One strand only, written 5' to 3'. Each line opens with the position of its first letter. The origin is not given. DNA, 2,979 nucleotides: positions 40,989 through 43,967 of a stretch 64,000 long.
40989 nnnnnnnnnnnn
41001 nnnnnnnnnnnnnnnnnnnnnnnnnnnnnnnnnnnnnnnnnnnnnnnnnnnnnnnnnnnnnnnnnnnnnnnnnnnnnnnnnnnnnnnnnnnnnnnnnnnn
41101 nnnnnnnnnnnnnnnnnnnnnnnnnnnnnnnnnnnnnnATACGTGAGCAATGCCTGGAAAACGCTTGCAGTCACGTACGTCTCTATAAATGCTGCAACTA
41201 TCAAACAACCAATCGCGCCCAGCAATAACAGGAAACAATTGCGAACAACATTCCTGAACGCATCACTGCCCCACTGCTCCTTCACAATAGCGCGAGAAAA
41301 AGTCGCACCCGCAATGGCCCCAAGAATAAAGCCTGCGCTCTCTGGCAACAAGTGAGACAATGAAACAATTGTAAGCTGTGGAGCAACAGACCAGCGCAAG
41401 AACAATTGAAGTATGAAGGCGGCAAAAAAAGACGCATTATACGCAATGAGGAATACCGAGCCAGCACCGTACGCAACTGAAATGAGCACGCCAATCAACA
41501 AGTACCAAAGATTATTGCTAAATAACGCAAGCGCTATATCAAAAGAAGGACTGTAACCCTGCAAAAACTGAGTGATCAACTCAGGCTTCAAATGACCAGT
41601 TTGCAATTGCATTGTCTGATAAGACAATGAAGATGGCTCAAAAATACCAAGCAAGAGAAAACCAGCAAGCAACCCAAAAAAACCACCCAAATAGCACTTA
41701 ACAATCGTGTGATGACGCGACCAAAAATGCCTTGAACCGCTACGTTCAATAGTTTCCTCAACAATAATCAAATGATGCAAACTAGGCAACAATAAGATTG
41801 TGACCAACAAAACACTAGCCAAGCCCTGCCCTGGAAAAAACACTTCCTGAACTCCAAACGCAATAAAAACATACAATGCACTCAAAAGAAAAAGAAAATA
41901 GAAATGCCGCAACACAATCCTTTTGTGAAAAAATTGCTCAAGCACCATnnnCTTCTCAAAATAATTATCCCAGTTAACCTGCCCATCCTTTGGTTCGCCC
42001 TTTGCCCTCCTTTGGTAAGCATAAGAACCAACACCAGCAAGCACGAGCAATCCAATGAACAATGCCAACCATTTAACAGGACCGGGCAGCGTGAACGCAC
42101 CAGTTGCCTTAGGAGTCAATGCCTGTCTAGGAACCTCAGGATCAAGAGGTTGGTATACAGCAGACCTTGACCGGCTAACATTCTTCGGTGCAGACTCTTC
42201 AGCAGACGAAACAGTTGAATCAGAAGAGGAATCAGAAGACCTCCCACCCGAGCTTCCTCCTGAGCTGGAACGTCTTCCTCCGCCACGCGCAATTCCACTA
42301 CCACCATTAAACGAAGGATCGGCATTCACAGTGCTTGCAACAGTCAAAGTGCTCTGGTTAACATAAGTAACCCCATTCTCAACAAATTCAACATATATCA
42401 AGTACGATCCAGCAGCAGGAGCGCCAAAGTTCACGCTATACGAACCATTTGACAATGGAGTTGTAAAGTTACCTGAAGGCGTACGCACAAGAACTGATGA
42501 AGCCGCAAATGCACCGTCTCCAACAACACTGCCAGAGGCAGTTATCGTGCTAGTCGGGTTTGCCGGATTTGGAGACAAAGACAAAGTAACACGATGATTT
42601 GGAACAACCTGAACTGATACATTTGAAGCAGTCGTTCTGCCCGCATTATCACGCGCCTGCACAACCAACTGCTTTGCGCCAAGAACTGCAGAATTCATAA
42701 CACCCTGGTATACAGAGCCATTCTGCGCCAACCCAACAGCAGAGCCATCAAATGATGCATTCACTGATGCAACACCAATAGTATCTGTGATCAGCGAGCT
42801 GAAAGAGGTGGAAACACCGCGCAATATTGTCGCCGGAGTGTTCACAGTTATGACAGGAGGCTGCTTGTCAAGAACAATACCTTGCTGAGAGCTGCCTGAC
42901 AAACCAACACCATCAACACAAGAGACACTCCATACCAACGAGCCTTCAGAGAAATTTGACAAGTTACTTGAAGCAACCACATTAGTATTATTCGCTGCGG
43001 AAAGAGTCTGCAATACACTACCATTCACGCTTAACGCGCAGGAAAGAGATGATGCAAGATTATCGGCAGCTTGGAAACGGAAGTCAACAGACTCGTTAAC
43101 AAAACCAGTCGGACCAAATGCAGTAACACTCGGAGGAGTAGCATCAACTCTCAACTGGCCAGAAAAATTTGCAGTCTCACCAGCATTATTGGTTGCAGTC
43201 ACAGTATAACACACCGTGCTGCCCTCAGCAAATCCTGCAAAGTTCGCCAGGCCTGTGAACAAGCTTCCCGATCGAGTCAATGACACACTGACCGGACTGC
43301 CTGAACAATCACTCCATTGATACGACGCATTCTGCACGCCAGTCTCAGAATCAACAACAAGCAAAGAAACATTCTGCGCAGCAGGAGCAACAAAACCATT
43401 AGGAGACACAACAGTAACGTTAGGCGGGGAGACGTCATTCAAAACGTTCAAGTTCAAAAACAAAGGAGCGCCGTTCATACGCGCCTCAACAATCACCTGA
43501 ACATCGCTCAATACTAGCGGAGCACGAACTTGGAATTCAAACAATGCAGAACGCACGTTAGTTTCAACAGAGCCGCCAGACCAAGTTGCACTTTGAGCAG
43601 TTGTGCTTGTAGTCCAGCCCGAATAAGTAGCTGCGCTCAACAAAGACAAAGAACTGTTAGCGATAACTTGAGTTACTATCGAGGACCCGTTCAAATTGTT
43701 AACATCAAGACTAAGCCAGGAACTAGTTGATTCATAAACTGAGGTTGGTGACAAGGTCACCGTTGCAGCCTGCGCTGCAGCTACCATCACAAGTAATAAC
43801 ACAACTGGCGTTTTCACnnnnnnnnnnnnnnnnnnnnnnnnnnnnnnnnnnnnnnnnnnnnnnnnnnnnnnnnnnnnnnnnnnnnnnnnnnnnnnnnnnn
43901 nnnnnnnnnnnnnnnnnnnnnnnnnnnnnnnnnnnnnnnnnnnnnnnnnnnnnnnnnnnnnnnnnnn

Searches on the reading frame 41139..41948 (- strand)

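Call 9: search_protein_families(library=pfam, proteins=[window:41139-41948:-], max_evalue=0.01)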
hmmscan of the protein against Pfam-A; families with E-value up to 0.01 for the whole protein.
window:41139-41948:- (270 aa): 2 families
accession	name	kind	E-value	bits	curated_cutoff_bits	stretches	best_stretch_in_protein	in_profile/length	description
PF01944.22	SpoIIM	-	7e-13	49.3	26.9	1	91-260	7-162/163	Stage II sporulation protein M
PF13273.12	DUF4064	-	0.0035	18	32.1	1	87-180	11-93/102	Protein of unknown function (DUF4064)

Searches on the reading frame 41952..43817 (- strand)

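Call 9: search_protein_families(library=pfam, proteins=[window:41952-43817:-], max_evalue=0.01)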
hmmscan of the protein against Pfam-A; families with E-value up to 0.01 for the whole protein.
window:41952-43817:- (622 aa): 1 family
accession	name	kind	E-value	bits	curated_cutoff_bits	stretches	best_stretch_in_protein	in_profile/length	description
PF00630.25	Filamin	-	0.00018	22.7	26.9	0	419-481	50-85/93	Filamin/ABP280 repeat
